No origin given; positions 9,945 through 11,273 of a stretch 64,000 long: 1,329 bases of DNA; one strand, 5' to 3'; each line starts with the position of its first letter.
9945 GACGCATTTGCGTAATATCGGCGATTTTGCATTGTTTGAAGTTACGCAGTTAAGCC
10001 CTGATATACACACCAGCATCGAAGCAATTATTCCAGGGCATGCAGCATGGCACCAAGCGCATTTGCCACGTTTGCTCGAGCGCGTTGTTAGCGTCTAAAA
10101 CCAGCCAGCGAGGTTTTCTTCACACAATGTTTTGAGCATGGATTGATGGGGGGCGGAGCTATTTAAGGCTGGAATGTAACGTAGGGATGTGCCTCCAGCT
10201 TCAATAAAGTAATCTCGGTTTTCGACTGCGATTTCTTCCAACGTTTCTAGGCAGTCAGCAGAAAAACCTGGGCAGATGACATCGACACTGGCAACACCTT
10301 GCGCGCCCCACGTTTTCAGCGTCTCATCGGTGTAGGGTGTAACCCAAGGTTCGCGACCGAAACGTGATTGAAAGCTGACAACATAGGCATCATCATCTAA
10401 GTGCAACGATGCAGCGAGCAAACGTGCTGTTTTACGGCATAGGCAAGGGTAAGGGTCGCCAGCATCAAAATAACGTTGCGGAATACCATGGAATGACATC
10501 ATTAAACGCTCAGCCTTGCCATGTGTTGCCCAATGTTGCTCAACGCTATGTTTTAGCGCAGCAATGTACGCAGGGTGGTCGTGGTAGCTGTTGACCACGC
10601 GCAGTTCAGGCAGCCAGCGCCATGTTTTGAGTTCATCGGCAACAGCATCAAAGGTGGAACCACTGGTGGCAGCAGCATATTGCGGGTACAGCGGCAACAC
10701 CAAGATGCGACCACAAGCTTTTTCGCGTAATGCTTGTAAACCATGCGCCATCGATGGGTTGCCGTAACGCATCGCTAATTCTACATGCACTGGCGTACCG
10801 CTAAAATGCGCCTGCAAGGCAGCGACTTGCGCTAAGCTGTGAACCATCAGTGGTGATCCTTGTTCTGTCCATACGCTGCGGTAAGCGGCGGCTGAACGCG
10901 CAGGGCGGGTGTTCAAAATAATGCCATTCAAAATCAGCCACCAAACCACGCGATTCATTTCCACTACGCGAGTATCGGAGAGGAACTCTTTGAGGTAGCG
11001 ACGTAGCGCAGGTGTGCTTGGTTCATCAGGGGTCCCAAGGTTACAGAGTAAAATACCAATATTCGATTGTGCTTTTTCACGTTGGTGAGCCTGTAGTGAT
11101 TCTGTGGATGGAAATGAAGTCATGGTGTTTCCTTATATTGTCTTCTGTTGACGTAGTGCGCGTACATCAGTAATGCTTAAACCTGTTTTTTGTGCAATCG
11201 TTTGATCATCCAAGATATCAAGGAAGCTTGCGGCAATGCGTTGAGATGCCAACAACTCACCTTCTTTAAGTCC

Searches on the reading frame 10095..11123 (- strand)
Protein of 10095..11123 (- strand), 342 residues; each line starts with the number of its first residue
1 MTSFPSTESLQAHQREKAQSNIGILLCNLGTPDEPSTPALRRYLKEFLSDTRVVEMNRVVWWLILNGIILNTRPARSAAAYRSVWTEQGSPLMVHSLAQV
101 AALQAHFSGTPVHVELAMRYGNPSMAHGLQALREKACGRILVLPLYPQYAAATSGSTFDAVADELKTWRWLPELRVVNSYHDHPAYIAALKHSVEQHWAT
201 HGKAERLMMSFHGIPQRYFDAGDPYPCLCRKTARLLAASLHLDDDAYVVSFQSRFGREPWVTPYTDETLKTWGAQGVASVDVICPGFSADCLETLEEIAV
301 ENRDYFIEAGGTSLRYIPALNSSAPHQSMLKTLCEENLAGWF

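Call 12: search_protein_families(library=pfam, proteins=[window:10095-11123:-])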
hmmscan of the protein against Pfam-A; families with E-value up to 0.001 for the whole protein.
window:10095-11123:- (342 aa): 1 family
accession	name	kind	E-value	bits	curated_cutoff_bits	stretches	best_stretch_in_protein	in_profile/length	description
PF00762.24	Ferrochelatase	-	1.5e-111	372.8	27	1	22-337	2-316/317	Ferrochelatase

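Call 13: find_encoding_contigs(protein=window:10095-11123:-, flank=10000, max_places=6)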
Protein window:10095-11123:- (342 aa): 8 contigs read that carry it; 6 places shown.
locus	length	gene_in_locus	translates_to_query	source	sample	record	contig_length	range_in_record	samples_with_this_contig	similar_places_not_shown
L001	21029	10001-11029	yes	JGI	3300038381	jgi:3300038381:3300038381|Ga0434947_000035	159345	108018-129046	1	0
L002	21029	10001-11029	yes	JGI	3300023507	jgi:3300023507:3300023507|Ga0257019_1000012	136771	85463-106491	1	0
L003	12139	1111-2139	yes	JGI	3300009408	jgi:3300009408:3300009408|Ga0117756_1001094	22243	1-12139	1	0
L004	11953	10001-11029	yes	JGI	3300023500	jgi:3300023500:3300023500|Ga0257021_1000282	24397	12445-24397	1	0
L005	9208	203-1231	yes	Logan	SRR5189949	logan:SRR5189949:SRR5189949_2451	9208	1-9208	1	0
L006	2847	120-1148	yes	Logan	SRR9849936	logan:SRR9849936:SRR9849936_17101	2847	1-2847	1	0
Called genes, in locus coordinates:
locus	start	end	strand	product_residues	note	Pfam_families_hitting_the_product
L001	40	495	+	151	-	PF13682:CZB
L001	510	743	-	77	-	-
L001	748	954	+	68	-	PF09720:Unstab_antitox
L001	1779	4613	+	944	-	PF02368:Big_2 (faint), PF13620:CarboxypepD_reg (faint)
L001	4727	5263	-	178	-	-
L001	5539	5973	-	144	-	PF13279:4HBT_2, PF03061:4HBT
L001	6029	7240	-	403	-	-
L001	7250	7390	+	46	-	-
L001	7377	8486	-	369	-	PF22020:RlmL_1st, PF02926:THUMP, PF01170:UPF0020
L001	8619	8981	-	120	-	-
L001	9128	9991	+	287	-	PF12784:PDDEXK_2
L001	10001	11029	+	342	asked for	PF00762:Ferrochelatase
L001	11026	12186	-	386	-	PF00072:Response_reg, PF00211:Guanylate_cyc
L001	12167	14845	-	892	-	PF00072:Response_reg, PF08447:PAS_3, PF00512:HisKA, PF02518:HATPase_c, PF00072:Response_reg, PF01627:Hpt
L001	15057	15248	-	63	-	PF00830:Ribosomal_L28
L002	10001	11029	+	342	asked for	PF00762:Ferrochelatase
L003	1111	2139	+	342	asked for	PF00762:Ferrochelatase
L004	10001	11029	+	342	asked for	PF00762:Ferrochelatase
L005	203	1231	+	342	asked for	PF00762:Ferrochelatase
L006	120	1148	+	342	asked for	PF00762:Ferrochelatase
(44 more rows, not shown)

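Call 69: find_homologous_proteins(query=window:10095-11123:-, max_evalue=1e-60)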
Query window:10095-11123:- (342 aa): 7997 proteins with E <= 1e-60 among 8000 candidates; the best 120 are listed.
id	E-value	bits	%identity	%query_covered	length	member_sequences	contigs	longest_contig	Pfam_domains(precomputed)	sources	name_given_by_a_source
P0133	3.2e-234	794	100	100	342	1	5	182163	PF00762.25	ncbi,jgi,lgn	jgi:ferrochelatase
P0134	2.4e-214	729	91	100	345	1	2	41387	PF00762.25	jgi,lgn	-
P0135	5.4e-203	692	88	98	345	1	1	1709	PF00762.25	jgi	-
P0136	3.6e-165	567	73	96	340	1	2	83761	PF00762.25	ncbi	-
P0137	6.8e-160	550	71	96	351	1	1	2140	PF00762.25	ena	-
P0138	3.0e-155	535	70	96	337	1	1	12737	PF00762.25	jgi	-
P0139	1.8e-154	532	69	99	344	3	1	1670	PF00762.25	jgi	-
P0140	1.9e-154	532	71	96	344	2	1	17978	PF00762.25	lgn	-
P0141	2.0e-154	532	71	95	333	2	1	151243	PF00762.25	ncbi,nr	ncbi:MAG: ferrochelatase [Zetaproteobacteria bacterium]|nr:ferrochelatase [Zetaproteobacteria bacter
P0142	2.2e-154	532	67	98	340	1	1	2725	PF00762.25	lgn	-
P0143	3.1e-154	531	71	96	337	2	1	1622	PF00762.25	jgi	-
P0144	8.3e-154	530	71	96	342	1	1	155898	PF00762.25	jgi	-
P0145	1.1e-153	530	72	94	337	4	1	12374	PF00762.25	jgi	-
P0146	1.6e-153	529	70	95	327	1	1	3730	PF00762.25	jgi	-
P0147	3.2e-153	528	72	94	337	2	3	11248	PF00762.25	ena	-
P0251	1.2e-136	473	64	94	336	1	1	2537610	PF00762.25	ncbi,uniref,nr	ncbi:ferrochelatase [Mariprofundus aestuarium]|uniref:Ferrochelatase n=1 Tax=Mariprofundus aestuariu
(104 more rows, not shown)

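Call 70: find_encoding_contigs(protein=P0136, flank=5000, max_places=1)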
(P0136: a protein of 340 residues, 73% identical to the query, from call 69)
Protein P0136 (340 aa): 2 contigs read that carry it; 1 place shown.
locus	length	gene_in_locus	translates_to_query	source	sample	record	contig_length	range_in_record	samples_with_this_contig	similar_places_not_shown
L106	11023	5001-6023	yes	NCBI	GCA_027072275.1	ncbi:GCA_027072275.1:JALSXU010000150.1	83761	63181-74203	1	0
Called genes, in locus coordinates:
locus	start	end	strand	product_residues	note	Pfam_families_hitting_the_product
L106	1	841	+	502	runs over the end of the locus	PF10150:RNase_E_G, PF20833:RNase_E_G_Thio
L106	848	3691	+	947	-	PF02463:SMC_N (faint), PF13191:AAA_16 (faint), PF13555:AAA_29 (faint), PF20703:nSTAND1 (faint), PF13304:AAA_21 (faint), PF17760:UvrA_inter, PF17755:UvrA_DNA-bind, PF00005:ABC_tran (weak)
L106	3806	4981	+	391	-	PF00155:Aminotran_1_2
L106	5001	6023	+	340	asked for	PF00762:Ferrochelatase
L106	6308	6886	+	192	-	PF01227:GTP_cyclohydroI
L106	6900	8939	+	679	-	PF00596:Aldolase_II, PF00106:adh_short, PF08659:KR, PF13561:adh_short_C2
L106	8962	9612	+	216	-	PF00702:Hydrolase, PF12710:HAD, PF13419:HAD_2, PF13242:Hydrolase_like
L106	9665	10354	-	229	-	PF01135:PCMT, PF00398:RrnaAD (weak), PF05175:MTS (weak), PF06325:PrmA, PF13847:Methyltransf_31, PF08241:Methyltransf_11, PF08242:Methyltransf_12, PF13649:Methyltransf_25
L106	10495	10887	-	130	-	PF00380:Ribosomal_S9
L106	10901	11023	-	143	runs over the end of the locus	PF00572:Ribosomal_L13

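Call 71: find_encoding_contigs(protein=P0141, flank=5000, max_places=1)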
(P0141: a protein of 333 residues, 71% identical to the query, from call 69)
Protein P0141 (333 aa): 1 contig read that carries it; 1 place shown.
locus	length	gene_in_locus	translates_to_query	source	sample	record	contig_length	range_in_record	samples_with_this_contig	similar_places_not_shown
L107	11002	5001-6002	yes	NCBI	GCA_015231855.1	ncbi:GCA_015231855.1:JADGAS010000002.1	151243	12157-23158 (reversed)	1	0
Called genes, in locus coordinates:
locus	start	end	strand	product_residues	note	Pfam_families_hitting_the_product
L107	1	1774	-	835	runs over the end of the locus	PF07992:Pyr_redox_2, PF13738:Pyr_redox_3 (faint), PF00070:Pyr_redox, PF02852:Pyr_redox_dim, PF00581:Rhodanese, PF01206:TusA, PF13686:DrsE_2, PF02635:DsrE (weak)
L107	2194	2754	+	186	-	-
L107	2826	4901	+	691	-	PF00015:MCPsignal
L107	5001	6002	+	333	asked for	PF00762:Ferrochelatase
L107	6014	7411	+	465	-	PF00875:DNA_photolyase, PF03441:FAD_binding_7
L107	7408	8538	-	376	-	PF22020:RlmL_1st, PF01170:UPF0020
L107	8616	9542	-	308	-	PF00701:DHDPS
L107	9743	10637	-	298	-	PF04055:Radical_SAM, PF06968:BATS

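Call 72: find_encoding_contigs(protein=P0251, flank=5000, max_places=1)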
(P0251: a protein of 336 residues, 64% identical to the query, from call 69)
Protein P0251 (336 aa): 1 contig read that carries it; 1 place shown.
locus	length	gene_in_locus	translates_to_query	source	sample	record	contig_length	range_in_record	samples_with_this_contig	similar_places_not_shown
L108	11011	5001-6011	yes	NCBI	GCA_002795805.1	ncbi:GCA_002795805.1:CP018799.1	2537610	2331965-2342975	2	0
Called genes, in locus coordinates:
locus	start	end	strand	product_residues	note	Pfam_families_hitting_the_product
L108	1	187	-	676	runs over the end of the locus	PF22745:Nlig-Ia, PF01653:DNA_ligase_aden, PF03120:OB_DNA_ligase, PF03119:DNA_ligase_ZBD, PF14520:HHH_5 (weak), PF12826:HHH_2, PF14520:HHH_5 (weak), PF00533:BRCT, +1 more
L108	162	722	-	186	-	PF08534:Redoxin, PF00578:AhpC-TSA, PF00085:Thioredoxin, PF13098:Thioredoxin_2, PF13905:Thioredoxin_8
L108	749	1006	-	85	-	PF05768:Glrx-like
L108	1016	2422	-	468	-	PF00089:Trypsin, PF13365:Trypsin_2, PF00595:PDZ, PF13180:PDZ_2, PF17820:PDZ_6, PF00595:PDZ, PF13180:PDZ_2, PF17820:PDZ_6, +1 more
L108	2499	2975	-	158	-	PF04246:RseC_MucC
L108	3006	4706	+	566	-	PF00890:FAD_binding_2, PF01266:DAO, PF07992:Pyr_redox_2 (faint), PF02910:Succ_DH_flav_C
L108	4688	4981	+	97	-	PF00708:Acylphosphatase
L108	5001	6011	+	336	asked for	PF00762:Ferrochelatase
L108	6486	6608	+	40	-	-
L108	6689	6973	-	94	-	-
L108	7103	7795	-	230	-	-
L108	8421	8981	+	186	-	PF03923:Lipoprotein_16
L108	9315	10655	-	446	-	PF00691:OmpA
